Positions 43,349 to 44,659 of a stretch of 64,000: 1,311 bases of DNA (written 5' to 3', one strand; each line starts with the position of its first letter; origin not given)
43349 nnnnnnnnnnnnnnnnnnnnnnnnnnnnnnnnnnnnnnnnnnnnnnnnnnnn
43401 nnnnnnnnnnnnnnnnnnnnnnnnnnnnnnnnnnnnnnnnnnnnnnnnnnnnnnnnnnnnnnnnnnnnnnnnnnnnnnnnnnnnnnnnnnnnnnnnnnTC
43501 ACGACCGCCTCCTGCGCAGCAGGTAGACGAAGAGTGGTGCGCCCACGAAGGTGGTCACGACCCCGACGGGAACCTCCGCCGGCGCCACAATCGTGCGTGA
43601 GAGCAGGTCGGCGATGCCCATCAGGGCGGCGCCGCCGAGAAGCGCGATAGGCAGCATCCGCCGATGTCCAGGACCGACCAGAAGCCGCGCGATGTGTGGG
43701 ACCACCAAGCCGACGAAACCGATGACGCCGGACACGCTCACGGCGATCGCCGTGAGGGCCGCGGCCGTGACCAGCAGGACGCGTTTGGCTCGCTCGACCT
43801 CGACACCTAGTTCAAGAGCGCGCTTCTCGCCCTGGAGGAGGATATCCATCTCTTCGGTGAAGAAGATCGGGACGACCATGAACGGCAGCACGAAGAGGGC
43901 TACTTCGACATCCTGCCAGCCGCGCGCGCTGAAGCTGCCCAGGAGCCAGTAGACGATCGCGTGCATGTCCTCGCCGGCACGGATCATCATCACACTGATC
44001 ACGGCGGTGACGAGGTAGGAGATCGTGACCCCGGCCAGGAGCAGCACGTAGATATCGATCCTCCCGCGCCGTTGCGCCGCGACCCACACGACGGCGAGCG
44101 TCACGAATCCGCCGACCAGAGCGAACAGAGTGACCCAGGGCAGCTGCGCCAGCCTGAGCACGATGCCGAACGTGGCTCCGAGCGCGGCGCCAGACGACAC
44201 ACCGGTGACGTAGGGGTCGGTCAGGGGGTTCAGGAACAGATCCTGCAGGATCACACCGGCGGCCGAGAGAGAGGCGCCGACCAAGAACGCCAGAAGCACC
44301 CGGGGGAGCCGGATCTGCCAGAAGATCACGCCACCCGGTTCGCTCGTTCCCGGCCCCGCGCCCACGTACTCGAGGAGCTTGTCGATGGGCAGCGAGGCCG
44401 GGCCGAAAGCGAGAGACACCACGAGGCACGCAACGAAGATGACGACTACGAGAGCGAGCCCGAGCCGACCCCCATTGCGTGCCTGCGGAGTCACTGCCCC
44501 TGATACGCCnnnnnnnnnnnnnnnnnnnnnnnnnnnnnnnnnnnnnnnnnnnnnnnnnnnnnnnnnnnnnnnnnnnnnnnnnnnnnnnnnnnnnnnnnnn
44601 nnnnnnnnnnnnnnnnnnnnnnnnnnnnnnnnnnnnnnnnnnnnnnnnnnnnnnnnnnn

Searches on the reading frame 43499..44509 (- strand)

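Call 36: search_protein_families(library=ncbifam, proteins=[window:43499-44509:-], max_evalue=1e-8)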
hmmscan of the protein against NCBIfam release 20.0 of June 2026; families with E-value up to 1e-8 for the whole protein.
window:43499-44509:- (336 aa): 16 families
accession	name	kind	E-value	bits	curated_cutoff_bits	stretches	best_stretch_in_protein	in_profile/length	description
NF007081.0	PRK09535.1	equivalog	3.6e-84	283.2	461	1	59-334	87-361/366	vitamin B12 ABC transporter permease BtuC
NF007871.0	PRK10577.2-2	equivalog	3.6e-68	230.7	899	1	18-334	361-676/679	Fe(3+)-hydroxamate ABC transporter permease FhuB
NF003001.0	PRK03784.1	equivalog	6.3e-66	222.8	334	1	17-335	18-329/332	vitamin B12 ABC transporter permease BtuC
NF007299.0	PRK09777.1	equivalog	7.8e-66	222.5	406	1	19-335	7-318/318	Fe(3+) dicitrate ABC transporter permease subunit FecD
TIGR03869.1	F420-0_ABCperm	hypoth_equivalog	1e-64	218.9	437.35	1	25-336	2-323/325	putative F420-0 ABC transporter permease subunit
NF007867.0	PRK10577.1-3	subfamily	6.9e-61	206.5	849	1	19-335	391-706/710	Fe(3+)-hydroxamate ABC transporter permease FhuB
NF007866.0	PRK10577.1-2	equivalog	9.4e-57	192.8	554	1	62-335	390-664/666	Fe(3+)-hydroxamate ABC transporter permease FhuB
NF008407.0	PRK11228.1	equivalog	4.9e-55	186.7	396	1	20-334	11-329/330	iron-dicitrate ABC transporter permease FecC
NF007872.0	PRK10577.2-3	equivalog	1.4e-54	185.6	727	2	154-334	488-669/676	Fe(3+)-hydroxamate ABC transporter permease FhuB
NF007873.0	PRK10577.2-4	equivalog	2e-50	172.2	1012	1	22-331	332-640/646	Fe(3+)-hydroxamate ABC transporter permease FhuB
NF007870.0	PRK10577.2-1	equivalog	1e-48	166.5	1355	1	62-333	399-672/678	Fe(3+)-hydroxamate ABC transporter permease FhuB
NF007760.0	PRK10441.1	equivalog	2e-46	158.7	428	1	20-335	15-330/335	Fe(3+)-siderophore ABC transporter permease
NF007759.0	PRK10440.1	equivalog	9.1e-45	153.3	422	1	20-331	14-323/330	iron-enterobactin ABC transporter permease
NF007868.0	PRK10577.1-5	equivalog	3.6e-42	144.7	943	1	63-334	392-664/666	Fe(3+)-hydroxamate ABC transporter permease FhuB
NF007869.0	PRK10577.1-6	equivalog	9.5e-41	140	954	1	19-331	382-691/703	Fe(3+)-hydroxamate ABC transporter permease FhuB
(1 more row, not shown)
